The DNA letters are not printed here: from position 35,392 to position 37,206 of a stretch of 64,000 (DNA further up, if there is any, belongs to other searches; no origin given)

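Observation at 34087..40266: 2059-aa secreted protein with three DUF4082 modules, a DmfA2-like domain and five tandem Fn3 domains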

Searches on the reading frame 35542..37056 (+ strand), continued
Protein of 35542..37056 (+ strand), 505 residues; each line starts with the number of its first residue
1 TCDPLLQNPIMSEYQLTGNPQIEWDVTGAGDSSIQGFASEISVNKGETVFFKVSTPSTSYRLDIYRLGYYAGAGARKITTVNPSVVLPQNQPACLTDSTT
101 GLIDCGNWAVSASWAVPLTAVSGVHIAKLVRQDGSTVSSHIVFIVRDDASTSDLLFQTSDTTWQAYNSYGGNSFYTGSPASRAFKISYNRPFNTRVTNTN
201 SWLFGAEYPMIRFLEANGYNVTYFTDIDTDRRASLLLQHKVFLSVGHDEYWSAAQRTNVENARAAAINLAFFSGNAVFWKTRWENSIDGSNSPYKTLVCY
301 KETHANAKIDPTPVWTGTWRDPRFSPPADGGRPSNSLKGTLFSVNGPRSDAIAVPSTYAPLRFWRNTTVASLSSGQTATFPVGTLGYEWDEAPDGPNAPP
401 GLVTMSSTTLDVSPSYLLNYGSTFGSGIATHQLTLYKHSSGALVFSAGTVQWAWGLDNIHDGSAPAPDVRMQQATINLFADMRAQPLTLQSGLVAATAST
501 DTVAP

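Call 45: search_protein_families(library=pfam, proteins=[L064:4464-5978:-, L022:4528-6111:+, L022:3191-4726:+, L003:1974-3449:-, L056:17685-18896:+, L003:15199-16197:-, L030:2972-4207:-, L013:1899-3194:+, L007:1826-3700:-, L064:8133-9650:+], max_evalue=0.0001)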
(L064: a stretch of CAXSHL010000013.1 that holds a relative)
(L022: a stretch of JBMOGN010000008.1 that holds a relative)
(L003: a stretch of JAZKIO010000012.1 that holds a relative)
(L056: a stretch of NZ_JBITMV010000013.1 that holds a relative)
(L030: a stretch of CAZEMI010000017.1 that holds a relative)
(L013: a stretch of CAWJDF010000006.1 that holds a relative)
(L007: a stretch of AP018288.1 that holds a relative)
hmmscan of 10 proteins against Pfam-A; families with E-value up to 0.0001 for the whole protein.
L064:4464-5978:- (505 aa): 2 families
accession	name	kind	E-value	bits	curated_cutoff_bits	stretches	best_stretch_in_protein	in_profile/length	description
PF01041.23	DegT_DnrJ_EryC1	-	1.5e-102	343.9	19.8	1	153-498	5-359/360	DegT/DnrJ/EryC1/StrS aminotransferase family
PF00266.25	Aminotran_5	-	6.6e-05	22.5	21.5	1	193-304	67-186/371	Aminotransferase class-V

L022:4528-6111:+ (528 aa): 0 families

L022:3191-4726:+ (512 aa): 0 families

L003:1974-3449:- (492 aa): 1 family
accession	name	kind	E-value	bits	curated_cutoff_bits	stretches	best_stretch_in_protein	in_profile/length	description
PF02397.22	Bac_transf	-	2.9e-65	219.6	27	1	288-486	1-178/179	Bacterial sugar transferase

L056:17685-18896:+ (404 aa): 3 families
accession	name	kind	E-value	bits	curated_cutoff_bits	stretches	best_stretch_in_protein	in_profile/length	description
PF00535.33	Glycos_transf_2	-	2.2e-31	109.5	23.3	1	63-219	1-154/168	Glycosyl transferase family 2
PF13641.12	Glyco_tranf_2_3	-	3.2e-17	63.7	27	1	60-251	1-195/230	Glycosyltransferase like family 2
PF10111.15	Glyco_tranf_2_2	-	5.1e-10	39.7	27.3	1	63-163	1-104/276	Glycosyltransferase like family 2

L003:15199-16197:- (333 aa): 2 families
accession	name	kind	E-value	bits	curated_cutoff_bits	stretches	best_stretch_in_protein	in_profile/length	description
PF00132.30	Hexapep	-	2.1e-09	37.1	27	1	209-242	3-36/36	Bacterial transferase hexapeptide (six repeats)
PF25084.1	LbH_EIF2B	-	9.3e-05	22.8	54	0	203-297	11-102/105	EIF2B subunit epsilon LbH domain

L030:2972-4207:- (412 aa): 10 families
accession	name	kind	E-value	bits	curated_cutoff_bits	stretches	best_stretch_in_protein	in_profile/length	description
PF01370.27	Epimerase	-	1.9e-55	188.3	20.9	1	95-333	1-240/240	NAD dependent epimerase/dehydratase family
PF16363.11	GDP_Man_Dehyd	-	1.5e-45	156.6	27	1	96-395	1-330/332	GDP-mannose 4,6 dehydratase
PF01073.25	3Beta_HSD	-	5.2e-28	98.3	22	1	96-322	1-230/280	3-beta hydroxysteroid dehydrogenase/isomerase family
PF02719.21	Polysacc_synt_2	-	4.7e-19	69.1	20.2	1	95-356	1-252/293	Polysaccharide biosynthesis protein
PF13460.12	NAD_binding_10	-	1.4e-12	48.3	27.2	1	99-264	1-143/184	NAD(P)H-binding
PF04321.23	RmlD_sub_bind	-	5.4e-10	39.3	27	1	94-369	2-242/287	RmlD substrate binding domain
PF07993.18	NAD_binding_4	-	6e-09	35.9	20.1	1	97-316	1-257/258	Male sterility protein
PF05368.20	NmrA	-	2e-08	34.6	27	1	92-212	2-107/298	NmrA-like family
PF00106.31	adh_short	-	3e-06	27.3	26.6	0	95-256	3-168/195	short chain dehydrogenase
PF08659.16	KR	-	1.8e-05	25.1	22.6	1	95-208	3-117/180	KR domain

L013:1899-3194:+ (432 aa): 3 families
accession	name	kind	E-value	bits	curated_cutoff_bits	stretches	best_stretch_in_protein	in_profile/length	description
PF01408.29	GFO_IDH_MocA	-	7e-27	94.9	24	1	90-207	3-120/120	Oxidoreductase family, NAD-binding Rossmann fold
PF22725.1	GFO_IDH_MocA_C3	-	1e-07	32.5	27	1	215-320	1-118/124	GFO/IDH/MocA C-terminal domain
PF02894.22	GFO_IDH_MocA_C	-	5.2e-07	30.1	22.9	1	249-426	42-218/218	Oxidoreductase family, C-terminal alpha/beta domain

L007:1826-3700:- (625 aa): 3 families
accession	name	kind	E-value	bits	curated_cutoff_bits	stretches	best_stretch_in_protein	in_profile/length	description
PF00005.33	ABC_tran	-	2.7e-33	115.9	25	1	395-550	1-137/137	ABC transporter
PF02463.25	SMC_N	-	8.1e-07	29.1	40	1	408-593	27-212/220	RecF/RecN/SMC N terminal domain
PF13304.12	AAA_21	-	2.4e-05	25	27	0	409-444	3-29/304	AAA domain, putative AbiEii toxin, Type IV TA system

L064:8133-9650:+ (506 aa): 5 families
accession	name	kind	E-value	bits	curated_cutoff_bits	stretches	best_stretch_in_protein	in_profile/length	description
PF13692.12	Glyco_trans_1_4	-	8.7e-18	65.4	27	1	268-413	3-142/142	Glycosyl transferases group 1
PF13579.12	Glyco_trans_4_4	-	2.6e-16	60.8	29.7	1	71-243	5-155/158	Glycosyl transferase 4-like domain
PF13439.12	Glyco_transf_4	-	1e-13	52.1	28.5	1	73-249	8-168/170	Glycosyltransferase Family 4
PF00534.26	Glycos_transf_1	-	3.2e-08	33.8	26.4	1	269-426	18-171/172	Glycosyl transferases group 1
PF13524.12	Glyco_trans_1_2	-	2.1e-05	25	25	1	326-440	28-141/144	Glycosyl transferase-like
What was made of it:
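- The conserved neighbours are biosynthetic, not catabolic or uptake genes (call 45).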

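Call 69: search_protein_representatives(alignment_id=A2)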
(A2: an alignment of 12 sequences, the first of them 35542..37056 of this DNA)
Query: 12 sequences, 505 profile positions. Proteins with E-value up to 0.001 (for the whole library): 12917; up to 1e-10: 9161; up to 1e-30: 4503. The best 150 are listed.
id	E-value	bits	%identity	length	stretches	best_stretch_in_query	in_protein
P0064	0.0e+00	1418.0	-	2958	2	9-503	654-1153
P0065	9.5e-284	957.9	-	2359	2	8-504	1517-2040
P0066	1.5e-261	884.7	-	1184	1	2-504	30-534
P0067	2.7e-259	877.3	-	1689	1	2-505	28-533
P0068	1.4e-258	874.9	-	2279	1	2-504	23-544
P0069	7.6e-258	872.5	-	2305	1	5-505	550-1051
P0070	3.2e-256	867.1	-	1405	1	2-505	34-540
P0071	3.2e-255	863.8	-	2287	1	2-504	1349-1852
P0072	4.4e-255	863.4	-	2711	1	3-504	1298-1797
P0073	8.4e-255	862.4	-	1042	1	4-504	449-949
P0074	5.3e-254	859.8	-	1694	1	2-504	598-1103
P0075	1.2e-253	858.6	-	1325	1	4-505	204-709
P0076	4.3e-253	856.8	-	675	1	2-500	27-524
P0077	4.9e-253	856.6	-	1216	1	2-505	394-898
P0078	1.0e-252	855.5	-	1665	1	2-505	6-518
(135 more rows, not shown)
